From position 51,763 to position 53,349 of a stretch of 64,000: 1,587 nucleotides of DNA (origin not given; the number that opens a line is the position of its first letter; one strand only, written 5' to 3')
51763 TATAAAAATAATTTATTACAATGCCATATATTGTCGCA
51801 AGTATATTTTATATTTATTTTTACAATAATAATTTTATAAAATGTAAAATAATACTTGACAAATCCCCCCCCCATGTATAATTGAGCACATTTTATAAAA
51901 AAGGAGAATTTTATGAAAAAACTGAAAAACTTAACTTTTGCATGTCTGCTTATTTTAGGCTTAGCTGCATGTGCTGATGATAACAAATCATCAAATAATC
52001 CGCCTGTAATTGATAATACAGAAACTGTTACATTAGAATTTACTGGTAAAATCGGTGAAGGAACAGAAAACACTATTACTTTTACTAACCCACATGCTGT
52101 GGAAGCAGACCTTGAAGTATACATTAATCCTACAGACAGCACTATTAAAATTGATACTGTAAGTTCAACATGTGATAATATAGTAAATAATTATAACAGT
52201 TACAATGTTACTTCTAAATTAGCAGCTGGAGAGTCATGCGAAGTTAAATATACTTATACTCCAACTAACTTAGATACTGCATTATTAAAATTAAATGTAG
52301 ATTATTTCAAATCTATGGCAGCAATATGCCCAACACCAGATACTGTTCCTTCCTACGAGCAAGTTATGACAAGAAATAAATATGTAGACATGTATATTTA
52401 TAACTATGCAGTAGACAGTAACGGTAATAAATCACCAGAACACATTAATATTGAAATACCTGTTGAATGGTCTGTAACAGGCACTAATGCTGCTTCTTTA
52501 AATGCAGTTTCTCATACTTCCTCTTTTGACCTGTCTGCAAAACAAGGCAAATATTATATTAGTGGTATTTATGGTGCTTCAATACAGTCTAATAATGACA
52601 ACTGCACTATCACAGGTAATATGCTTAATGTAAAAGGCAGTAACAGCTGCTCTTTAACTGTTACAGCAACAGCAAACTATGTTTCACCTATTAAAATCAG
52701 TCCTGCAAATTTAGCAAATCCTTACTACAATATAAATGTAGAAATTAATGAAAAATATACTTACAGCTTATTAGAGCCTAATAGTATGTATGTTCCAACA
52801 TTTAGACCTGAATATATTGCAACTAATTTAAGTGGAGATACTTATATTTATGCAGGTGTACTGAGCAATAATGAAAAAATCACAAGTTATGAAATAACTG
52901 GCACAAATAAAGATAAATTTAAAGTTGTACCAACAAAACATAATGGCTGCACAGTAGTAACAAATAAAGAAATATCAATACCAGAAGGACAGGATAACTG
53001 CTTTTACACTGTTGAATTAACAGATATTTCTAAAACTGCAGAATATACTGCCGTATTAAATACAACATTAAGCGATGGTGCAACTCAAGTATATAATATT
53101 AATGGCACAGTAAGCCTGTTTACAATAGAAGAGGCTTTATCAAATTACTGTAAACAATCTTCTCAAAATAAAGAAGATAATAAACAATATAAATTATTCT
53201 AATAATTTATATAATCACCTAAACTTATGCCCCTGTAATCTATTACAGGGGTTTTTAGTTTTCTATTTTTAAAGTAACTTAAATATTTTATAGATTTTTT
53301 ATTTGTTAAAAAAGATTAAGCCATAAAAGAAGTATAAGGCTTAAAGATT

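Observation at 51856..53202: Poly-C tract in the -35/-10 spacer: phase-variable promoter for a surface lipoprotein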

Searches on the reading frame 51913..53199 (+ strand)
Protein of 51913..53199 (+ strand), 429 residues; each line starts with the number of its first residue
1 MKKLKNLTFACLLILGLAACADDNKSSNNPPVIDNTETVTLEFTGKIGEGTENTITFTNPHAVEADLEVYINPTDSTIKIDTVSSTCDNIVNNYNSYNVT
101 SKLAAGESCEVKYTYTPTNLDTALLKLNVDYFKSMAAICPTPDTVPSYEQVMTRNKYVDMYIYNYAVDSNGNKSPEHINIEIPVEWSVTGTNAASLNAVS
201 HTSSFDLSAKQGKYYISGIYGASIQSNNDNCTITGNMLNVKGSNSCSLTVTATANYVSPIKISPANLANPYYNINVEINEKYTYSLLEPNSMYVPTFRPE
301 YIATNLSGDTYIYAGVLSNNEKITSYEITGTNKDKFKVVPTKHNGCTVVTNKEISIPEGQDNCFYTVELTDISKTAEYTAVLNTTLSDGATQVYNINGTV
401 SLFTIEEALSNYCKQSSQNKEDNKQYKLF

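Call 5: search_protein_families(library=pfam, proteins=[window:51913-53199:+], max_evalue=1)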
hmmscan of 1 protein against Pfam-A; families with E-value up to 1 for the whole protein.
window:51913-53199:+ (429 aa): 2 families
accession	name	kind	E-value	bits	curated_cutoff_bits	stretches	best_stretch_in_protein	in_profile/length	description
PF06652.17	Methuselah_N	-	0.0014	19.1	21.5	1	305-429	14-141/179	Methuselah N-terminus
PF22073.2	Cep192_D4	-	0.016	15.8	35.5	1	46-130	17-93/112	Cep192 domain 4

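Call 10: find_homologous_proteins(query=window:51913-53199:+)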
Query window:51913-53199:+ (429 aa): 159 proteins with E <= 0.001 among 4981 candidates; the best 120 are listed.
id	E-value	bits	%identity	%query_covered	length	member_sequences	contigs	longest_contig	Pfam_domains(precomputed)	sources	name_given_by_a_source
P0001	1.2e-277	938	100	100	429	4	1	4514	-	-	-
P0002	4.1e-259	877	94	100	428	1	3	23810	-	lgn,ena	-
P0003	4.5e-245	831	89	100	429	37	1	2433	-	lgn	-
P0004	7.9e-242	821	89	100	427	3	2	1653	-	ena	-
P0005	4.7e-240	815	88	100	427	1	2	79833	-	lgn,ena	-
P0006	4.3e-233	792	84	100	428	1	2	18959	-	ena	-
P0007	8.4e-233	791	85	100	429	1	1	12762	-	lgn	-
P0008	2.8e-232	789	85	100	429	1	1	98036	-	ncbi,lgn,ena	-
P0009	4.4e-231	785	85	100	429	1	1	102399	-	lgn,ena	-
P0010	3.5e-229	779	84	100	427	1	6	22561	-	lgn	-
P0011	1.1e-221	754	82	100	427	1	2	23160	-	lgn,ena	-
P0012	1.3e-220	751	81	100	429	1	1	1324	-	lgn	-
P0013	1.5e-220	750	82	100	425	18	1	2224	-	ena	-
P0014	1.6e-220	750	82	100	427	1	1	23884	-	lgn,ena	-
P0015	2.4e-220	750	82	100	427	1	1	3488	-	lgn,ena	-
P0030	6.1e-209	712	78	100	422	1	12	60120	-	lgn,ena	-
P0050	1.6e-171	589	66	100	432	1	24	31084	-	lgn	-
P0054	1.4e-170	586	67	100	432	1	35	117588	-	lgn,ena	-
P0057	1.4e-161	556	65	100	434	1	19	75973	-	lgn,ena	-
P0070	2.3e-152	526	61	100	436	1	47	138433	-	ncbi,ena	-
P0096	3.8e-143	496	58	100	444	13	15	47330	-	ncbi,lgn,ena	-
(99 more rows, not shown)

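Call 13: find_encoding_contigs(protein=P0001, flank=1500, max_places=10)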
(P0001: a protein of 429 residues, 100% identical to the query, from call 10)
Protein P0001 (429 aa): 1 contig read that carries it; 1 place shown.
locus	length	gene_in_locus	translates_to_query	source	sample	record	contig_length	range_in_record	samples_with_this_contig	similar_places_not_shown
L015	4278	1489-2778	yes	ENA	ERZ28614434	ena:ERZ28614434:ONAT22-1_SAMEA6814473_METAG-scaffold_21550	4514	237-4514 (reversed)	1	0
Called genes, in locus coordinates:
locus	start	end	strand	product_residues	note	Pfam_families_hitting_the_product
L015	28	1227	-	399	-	PF01136:Peptidase_U32, PF16325:Peptidase_U32_C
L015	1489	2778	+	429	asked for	-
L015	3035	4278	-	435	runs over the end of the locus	PF00155:Aminotran_1_2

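Call 14: find_encoding_contigs(protein=P0002, flank=1500, max_places=10)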
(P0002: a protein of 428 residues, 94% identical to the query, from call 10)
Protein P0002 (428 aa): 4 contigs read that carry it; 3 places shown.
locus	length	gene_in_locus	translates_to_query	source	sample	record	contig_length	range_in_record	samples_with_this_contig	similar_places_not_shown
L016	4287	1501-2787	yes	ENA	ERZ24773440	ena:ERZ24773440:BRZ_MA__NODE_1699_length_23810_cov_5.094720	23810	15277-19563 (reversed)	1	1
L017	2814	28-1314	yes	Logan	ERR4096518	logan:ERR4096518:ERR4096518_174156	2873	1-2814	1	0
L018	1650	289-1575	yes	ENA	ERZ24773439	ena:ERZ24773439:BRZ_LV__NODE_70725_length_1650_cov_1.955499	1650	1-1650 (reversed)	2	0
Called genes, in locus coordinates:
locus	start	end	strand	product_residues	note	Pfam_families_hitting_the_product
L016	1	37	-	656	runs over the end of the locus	PF22745:Nlig-Ia, PF01653:DNA_ligase_aden, PF03120:OB_DNA_ligase, PF03119:DNA_ligase_ZBD (weak), PF12826:HHH_2, PF14520:HHH_5 (weak), PF00633:HHH (weak), PF00533:BRCT, +2 more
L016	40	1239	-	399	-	PF01136:Peptidase_U32, PF16325:Peptidase_U32_C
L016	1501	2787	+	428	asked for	-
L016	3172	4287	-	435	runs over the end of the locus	PF00155:Aminotran_1_2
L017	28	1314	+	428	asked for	-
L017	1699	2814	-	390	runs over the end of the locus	?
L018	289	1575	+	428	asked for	-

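Call 15: find_encoding_contigs(protein=P0003, flank=1500, max_places=10)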
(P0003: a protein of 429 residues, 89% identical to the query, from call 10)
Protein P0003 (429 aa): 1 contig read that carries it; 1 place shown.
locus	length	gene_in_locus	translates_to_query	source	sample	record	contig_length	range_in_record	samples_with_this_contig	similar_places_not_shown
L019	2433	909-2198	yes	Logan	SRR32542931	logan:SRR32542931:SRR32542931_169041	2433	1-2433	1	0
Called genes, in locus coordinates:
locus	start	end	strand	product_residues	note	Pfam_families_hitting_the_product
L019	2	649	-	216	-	?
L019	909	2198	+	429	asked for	-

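Call 32: find_encoding_contigs(protein=P0070, flank=400, max_places=10)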
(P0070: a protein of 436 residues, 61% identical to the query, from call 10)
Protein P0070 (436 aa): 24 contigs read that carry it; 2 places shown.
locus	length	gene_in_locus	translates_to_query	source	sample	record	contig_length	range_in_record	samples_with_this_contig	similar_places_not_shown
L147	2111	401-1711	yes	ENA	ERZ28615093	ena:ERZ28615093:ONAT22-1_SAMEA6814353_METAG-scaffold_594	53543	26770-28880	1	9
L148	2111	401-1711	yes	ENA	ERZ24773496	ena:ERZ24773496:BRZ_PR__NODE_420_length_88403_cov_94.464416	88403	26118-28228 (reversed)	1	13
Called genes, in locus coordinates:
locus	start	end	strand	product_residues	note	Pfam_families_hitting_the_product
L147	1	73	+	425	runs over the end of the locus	-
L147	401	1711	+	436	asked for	-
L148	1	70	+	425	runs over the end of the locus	-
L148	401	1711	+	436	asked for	-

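Call 33: find_encoding_contigs(protein=P0054, flank=400, max_places=10)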
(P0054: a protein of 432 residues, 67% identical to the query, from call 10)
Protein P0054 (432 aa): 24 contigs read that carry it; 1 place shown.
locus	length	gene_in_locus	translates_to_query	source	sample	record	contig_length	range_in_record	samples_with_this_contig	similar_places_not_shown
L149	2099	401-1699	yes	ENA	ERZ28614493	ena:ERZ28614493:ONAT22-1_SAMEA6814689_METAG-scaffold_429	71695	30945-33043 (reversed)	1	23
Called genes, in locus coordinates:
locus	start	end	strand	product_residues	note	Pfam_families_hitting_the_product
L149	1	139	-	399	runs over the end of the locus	PF01136:Peptidase_U32, PF16325:Peptidase_U32_C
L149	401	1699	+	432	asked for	-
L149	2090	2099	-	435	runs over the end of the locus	PF00155:Aminotran_1_2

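Call 34: find_encoding_contigs(protein=P0030, flank=400, max_places=10)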
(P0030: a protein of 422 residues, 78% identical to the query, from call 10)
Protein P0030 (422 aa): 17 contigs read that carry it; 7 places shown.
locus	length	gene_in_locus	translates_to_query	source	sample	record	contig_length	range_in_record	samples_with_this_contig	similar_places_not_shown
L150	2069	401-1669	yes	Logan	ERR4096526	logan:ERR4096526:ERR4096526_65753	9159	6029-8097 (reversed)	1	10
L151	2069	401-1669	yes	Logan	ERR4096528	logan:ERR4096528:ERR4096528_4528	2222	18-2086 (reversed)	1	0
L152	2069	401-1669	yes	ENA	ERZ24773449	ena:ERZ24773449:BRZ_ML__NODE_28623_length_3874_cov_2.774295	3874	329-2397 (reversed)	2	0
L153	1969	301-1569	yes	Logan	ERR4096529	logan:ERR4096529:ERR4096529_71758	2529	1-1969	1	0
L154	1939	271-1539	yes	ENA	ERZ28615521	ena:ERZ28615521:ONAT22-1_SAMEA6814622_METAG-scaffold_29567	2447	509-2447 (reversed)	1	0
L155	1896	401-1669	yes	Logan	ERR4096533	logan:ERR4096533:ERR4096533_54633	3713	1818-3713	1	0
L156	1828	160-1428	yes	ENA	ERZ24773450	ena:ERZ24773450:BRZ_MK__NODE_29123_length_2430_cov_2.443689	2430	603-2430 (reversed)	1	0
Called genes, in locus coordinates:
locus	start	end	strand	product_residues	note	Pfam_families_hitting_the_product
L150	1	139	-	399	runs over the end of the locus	PF01136:Peptidase_U32, PF16325:Peptidase_U32_C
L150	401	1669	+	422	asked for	-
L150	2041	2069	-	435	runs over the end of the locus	PF00155:Aminotran_1_2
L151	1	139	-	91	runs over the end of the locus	?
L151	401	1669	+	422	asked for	-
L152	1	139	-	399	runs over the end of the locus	PF01136:Peptidase_U32, PF16325:Peptidase_U32_C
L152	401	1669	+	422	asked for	-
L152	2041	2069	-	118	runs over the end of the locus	?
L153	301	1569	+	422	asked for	-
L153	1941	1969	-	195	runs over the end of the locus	?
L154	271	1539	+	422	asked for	-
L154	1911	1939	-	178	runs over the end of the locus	?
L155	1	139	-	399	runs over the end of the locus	PF01136:Peptidase_U32, PF16325:Peptidase_U32_C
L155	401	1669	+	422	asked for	-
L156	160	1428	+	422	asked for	-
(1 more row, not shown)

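Call 42: search_protein_families(library=ncbifam, proteins=[window:51913-53199:+], max_evalue=1)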
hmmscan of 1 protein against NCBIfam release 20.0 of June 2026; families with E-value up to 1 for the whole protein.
window:51913-53199:+ (429 aa): 1 family
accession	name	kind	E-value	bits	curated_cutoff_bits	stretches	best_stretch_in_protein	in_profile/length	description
NF058647.1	lipo_LytA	equivalog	0.058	13.6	110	1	1-50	1-41/107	acidic lipoprotein LytA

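Call 68: find_encoding_contigs(protein=P0050, flank=300, max_places=10)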
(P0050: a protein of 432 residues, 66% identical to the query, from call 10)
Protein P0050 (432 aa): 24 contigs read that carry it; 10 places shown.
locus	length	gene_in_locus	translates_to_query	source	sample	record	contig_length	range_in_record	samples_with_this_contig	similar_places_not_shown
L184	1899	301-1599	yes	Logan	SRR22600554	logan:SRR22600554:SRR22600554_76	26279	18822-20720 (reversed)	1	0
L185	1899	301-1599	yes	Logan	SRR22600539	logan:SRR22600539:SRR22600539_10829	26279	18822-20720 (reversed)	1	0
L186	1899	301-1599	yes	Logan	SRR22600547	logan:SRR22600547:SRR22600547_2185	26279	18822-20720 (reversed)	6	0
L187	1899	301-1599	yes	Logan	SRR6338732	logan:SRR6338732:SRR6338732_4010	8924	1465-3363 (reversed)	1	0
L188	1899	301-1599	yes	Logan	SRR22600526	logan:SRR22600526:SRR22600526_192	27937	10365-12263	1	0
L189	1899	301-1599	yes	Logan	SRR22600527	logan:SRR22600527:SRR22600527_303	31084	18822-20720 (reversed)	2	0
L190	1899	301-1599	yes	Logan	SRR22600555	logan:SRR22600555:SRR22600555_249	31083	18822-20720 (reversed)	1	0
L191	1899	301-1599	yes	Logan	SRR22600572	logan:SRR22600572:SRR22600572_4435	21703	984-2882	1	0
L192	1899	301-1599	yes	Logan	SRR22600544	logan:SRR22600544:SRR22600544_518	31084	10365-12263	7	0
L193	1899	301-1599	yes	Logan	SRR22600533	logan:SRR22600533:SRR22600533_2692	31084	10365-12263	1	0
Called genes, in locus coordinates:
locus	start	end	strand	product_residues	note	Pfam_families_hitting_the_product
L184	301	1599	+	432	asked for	-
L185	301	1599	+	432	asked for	-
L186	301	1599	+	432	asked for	-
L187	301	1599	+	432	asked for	-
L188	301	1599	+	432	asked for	-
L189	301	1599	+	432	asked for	-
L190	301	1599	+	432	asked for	-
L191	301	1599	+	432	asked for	-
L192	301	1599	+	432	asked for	-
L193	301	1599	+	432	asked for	-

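Call 69: find_encoding_contigs(protein=P0057, flank=300, max_places=10)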
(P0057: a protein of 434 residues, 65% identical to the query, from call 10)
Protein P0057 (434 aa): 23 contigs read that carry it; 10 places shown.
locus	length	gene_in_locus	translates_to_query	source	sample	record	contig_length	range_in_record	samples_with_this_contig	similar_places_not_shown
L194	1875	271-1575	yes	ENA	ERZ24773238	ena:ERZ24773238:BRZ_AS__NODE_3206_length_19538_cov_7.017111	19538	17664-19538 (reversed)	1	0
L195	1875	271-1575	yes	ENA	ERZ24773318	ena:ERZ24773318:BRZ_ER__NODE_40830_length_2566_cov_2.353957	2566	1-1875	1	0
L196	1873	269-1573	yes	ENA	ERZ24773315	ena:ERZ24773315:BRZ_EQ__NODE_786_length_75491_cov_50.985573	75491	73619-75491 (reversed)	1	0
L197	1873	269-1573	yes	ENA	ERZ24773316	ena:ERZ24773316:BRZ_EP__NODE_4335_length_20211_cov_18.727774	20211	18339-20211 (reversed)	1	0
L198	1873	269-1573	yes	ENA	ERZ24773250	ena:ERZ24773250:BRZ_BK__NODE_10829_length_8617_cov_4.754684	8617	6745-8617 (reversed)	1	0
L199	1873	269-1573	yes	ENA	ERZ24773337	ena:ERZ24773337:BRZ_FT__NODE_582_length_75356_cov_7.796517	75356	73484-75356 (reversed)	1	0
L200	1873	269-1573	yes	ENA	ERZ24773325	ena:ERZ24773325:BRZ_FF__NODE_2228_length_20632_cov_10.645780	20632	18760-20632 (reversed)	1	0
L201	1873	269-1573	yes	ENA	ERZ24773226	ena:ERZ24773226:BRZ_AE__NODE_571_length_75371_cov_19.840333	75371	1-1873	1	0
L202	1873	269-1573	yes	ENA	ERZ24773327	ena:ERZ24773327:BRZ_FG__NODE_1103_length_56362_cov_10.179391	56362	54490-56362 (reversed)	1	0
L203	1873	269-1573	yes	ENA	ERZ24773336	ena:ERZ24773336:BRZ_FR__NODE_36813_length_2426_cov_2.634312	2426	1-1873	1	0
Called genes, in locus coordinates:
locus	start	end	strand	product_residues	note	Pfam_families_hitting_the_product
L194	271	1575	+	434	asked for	-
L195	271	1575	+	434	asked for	-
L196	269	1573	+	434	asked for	-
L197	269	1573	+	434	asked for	-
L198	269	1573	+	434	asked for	-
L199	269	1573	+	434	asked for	-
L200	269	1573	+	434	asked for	-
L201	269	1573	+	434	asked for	-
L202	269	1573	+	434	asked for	-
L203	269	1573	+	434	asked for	-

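Call 70: find_encoding_contigs(protein=P0096, flank=300, max_places=10)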
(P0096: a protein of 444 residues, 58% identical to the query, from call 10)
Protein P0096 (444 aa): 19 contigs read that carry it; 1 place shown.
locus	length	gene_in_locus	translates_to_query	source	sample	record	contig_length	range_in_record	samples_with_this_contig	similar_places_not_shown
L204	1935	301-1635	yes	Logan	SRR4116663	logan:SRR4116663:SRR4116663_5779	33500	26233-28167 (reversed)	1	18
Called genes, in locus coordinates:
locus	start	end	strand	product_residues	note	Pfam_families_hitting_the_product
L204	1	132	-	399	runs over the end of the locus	PF01136:Peptidase_U32, PF16325:Peptidase_U32_C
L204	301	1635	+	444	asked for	-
